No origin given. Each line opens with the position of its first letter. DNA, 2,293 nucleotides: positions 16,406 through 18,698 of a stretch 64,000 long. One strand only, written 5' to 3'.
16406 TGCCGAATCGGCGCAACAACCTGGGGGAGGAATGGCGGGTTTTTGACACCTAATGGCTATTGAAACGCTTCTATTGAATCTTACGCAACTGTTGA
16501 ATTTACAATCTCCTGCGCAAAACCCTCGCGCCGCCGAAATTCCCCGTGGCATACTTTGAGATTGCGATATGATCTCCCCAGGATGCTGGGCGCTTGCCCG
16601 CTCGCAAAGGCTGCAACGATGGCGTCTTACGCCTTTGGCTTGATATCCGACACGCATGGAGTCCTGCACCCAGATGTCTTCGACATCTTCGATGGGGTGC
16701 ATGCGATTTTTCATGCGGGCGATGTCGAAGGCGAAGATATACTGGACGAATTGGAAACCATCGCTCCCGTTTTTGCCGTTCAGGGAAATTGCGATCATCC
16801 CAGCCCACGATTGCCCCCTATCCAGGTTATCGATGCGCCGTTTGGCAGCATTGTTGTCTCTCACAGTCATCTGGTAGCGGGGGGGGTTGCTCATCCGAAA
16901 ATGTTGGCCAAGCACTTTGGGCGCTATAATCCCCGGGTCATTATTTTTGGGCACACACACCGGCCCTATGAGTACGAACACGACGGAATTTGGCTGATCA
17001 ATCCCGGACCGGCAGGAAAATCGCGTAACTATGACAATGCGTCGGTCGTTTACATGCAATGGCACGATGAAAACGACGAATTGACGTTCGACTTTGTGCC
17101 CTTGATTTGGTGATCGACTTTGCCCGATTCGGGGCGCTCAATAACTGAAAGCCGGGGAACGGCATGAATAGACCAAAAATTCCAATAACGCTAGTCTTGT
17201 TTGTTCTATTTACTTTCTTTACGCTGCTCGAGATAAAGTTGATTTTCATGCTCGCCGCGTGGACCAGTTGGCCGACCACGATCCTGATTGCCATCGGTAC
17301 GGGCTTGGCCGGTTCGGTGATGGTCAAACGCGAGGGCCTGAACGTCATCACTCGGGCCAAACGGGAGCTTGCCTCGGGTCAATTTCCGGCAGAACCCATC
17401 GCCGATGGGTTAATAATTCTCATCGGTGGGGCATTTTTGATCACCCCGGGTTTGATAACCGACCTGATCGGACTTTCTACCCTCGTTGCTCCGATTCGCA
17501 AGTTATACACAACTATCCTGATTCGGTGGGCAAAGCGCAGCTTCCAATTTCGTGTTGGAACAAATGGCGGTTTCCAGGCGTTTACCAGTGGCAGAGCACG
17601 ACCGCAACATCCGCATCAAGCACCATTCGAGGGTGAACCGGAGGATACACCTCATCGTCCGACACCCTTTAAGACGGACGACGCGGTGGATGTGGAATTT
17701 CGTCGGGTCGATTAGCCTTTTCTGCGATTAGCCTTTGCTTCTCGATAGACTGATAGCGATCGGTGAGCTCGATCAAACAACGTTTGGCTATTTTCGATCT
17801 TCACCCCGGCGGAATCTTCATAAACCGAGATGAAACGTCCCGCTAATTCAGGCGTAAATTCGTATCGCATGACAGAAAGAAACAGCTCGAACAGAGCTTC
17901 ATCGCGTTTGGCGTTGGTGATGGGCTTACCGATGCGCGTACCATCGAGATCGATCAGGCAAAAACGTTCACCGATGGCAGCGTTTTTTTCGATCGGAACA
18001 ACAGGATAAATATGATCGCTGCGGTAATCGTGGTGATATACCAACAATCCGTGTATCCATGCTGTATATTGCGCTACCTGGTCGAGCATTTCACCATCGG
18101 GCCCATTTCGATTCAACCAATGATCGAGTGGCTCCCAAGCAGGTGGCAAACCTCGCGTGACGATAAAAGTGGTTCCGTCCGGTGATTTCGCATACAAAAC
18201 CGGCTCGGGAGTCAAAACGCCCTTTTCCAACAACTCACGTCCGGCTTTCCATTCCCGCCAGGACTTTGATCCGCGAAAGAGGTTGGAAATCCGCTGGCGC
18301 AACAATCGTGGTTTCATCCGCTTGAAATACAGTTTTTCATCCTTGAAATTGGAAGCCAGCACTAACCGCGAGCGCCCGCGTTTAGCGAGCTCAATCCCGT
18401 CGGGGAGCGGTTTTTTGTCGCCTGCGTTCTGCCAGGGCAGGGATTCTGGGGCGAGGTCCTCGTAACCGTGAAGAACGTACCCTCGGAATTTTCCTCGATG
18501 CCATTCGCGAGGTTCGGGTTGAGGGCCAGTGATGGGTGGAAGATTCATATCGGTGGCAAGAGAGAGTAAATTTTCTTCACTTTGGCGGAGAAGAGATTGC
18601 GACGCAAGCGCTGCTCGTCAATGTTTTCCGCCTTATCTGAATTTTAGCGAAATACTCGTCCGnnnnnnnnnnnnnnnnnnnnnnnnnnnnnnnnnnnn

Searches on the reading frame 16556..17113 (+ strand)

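Call 3: search_protein_families(library=pfam, proteins=[window:16556-17113:+], max_evalue=0.01)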
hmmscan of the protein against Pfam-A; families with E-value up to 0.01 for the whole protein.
window:16556-17113:+ (185 aa): 2 families
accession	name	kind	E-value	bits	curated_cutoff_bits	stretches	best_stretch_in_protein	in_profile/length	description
PF12850.12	Metallophos_2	-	3.6e-27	95.7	27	1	27-169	3-151/154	Calcineurin-like phosphoesterase superfamily domain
PF00149.33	Metallophos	-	0.00021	22.2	21.5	0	27-87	3-81/191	Calcineurin-like phosphoesterase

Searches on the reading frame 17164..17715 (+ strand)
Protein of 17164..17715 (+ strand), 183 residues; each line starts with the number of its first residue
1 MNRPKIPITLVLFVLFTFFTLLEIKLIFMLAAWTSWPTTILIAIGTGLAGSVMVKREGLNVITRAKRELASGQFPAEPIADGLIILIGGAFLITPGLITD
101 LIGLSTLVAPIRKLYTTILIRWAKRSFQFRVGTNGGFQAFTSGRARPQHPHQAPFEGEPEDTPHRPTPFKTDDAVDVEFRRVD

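Call 3: search_protein_families(library=pfam, proteins=[window:17164-17715:+], max_evalue=0.01)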
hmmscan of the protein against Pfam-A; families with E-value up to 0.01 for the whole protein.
window:17164-17715:+ (183 aa): 1 family
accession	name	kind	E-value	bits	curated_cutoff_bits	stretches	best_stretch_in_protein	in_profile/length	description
PF04186.18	FxsA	-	3.6e-26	91.8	25.2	1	15-121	2-108/109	FxsA cytoplasmic membrane protein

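Call 4: search_protein_families(library=ncbifam, proteins=[window:17164-17715:+], max_evalue=0.01)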
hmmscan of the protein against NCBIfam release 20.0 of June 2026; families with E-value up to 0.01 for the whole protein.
window:17164-17715:+ (183 aa): 2 families
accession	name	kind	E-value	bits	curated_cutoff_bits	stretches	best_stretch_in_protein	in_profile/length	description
NF008528.1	PRK11463.1-2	subfamily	6.4e-26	90.5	40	1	13-119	1-107/109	FxsA family membrane protein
NF008527.1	PRK11463.1-1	exception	9.1e-14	51.4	150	1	19-152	27-162/191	FxsA family membrane protein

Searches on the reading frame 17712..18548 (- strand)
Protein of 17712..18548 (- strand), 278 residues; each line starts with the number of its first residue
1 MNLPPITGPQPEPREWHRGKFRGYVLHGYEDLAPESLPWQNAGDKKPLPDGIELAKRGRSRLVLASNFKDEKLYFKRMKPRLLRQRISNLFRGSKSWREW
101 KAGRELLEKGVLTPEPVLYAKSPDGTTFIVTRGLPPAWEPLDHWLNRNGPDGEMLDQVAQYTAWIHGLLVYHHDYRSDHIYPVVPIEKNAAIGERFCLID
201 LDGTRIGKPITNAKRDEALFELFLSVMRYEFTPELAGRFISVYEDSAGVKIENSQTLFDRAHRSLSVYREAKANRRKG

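Call 3: search_protein_families(library=pfam, proteins=[window:17712-18548:-], max_evalue=0.01)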
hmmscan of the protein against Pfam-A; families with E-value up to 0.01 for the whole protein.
window:17712-18548:- (278 aa): 1 family
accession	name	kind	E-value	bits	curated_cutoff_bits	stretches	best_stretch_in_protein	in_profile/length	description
PF06293.20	Kdo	-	6.8e-15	55.5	21.3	1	65-243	25-207/207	Lipopolysaccharide kinase (Kdo/WaaP) family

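Call 4: search_protein_families(library=ncbifam, proteins=[window:17712-18548:-], max_evalue=0.01)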
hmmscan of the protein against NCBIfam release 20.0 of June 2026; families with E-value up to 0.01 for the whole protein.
window:17712-18548:- (278 aa): 2 families
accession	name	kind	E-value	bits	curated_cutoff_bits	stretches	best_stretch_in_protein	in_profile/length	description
NF011703.0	PRK15123.1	equivalog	1.4e-06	27.4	170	1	97-262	76-251/268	lipopolysaccharide core heptose(I) kinase RfaP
NF002475.0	PRK01723.1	equivalog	0.00016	20.7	142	1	94-215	86-201/241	3-deoxy-D-manno-octulosonic acid kinase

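Call 29: search_protein_families(library=pfam, proteins=[L006:8133-10037:+, L006:10868-12166:+, L006:12718-13899:+, L006:5650-7698:-, L009:10402-13503:+, L009:7871-9145:+, L009:5982-8171:-, L007:743-1423:+, L007:2-739:+, L007:2787-3431:-], max_evalue=0.001)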
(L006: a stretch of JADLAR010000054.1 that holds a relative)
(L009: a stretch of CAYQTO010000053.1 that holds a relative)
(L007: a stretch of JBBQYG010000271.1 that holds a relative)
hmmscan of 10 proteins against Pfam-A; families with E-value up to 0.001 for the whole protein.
L006:8133-10037:+ (634 aa): 3 families
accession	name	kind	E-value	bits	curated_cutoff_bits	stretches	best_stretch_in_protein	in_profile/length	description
PF00012.26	HSP70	-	1.8e-193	644.5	20.6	1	4-589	1-597/599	Hsp70 protein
PF06723.19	MreB_Mbl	-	4.7e-14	52.4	27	1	114-364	74-317/327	MreB/Mbl protein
PF02782.22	FGGY_C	-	0.00037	20.8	27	0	318-366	147-194/198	FGGY family of carbohydrate kinases, C-terminal domain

L006:10868-12166:+ (432 aa): 8 families
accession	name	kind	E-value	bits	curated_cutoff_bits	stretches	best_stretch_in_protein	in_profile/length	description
PF00437.27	T2SSE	-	9.8e-48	163.1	24.9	1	84-353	10-278/370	Type II/IV secretion system protein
PF13401.12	AAA_22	-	2.1e-06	28.5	27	1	206-292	4-96/130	AAA domain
PF13245.12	AAA_19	-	4.5e-05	24.1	25.1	1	206-300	10-111/134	AAA domain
PF13476.12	AAA_23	-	6.9e-05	24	27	1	202-227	17-39/201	AAA domain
PF13191.12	AAA_16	-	0.0001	23.3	32.6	1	203-258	20-64/167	AAA ATPase domain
PF04851.21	ResIII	-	0.00029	21.2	22.5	1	205-241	21-60/164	Type III restriction enzyme, res subunit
PF13604.12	AAA_30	-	0.00031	21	27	1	198-244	9-47/191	AAA domain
PF25199.1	nSTAND_NTPase5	-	0.00042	20.6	34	1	203-245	37-79/145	Novel STAND NTPase 5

L006:12718-13899:+ (393 aa): 0 families

L006:5650-7698:- (682 aa): 9 families
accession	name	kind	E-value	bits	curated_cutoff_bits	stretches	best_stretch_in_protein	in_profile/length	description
PF01434.24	Peptidase_M41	-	8.6e-66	221.9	29.9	1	445-631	4-190/191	Peptidase family M41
PF00004.35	AAA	-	4.7e-48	163.4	21.2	1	229-361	1-130/131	ATPase family associated with various cellular activities (AAA)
PF17862.7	AAA_lid_3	-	7.6e-14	51.4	27.2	1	386-428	3-45/45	AAA+ lid domain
PF07728.20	AAA_5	-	9.7e-07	29.3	22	1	228-350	1-137/139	AAA domain (dynein-related subfamily)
PF06068.19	TIP49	-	5.8e-06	26.2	23.8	1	191-262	22-88/347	TIP49 P-loop domain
PF05496.18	RuvB_N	-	3.3e-05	24.1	27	1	193-295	7-94/159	Holliday junction DNA helicase RuvB P-loop domain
PF13191.12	AAA_16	-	0.00022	22.2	32.6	0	225-249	23-47/167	AAA ATPase domain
PF13401.12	AAA_22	-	0.0004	21.1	27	0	229-255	8-37/130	AAA domain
PF13173.12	AAA_14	-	0.00069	20.1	27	0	229-297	5-74/129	AAA domain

L009:10402-13503:+ (1033 aa): 3 families
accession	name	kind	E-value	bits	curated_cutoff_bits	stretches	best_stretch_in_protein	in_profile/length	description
PF13365.12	Trypsin_2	-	4.9e-08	34.3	27.6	1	230-402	1-143/144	Trypsin-like peptidase domain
PF00404.24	Dockerin_1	-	3.4e-05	24.4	22.9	1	975-1026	1-52/57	Dockerin type I domain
PF00089.32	Trypsin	-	0.00035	20.9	20.6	1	219-423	16-214/220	Trypsin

L009:7871-9145:+ (424 aa): 0 families

L009:5982-8171:- (729 aa): 0 families

L007:743-1423:+ (226 aa): 0 families

L007:2-739:+ (245 aa): 1 family
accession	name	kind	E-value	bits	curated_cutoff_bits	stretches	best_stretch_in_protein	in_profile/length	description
PF07963.17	N_methyl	-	3.5e-07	30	21.2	1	48-73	1-26/27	Prokaryotic N-terminal methylation motif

L007:2787-3431:- (214 aa): 0 families
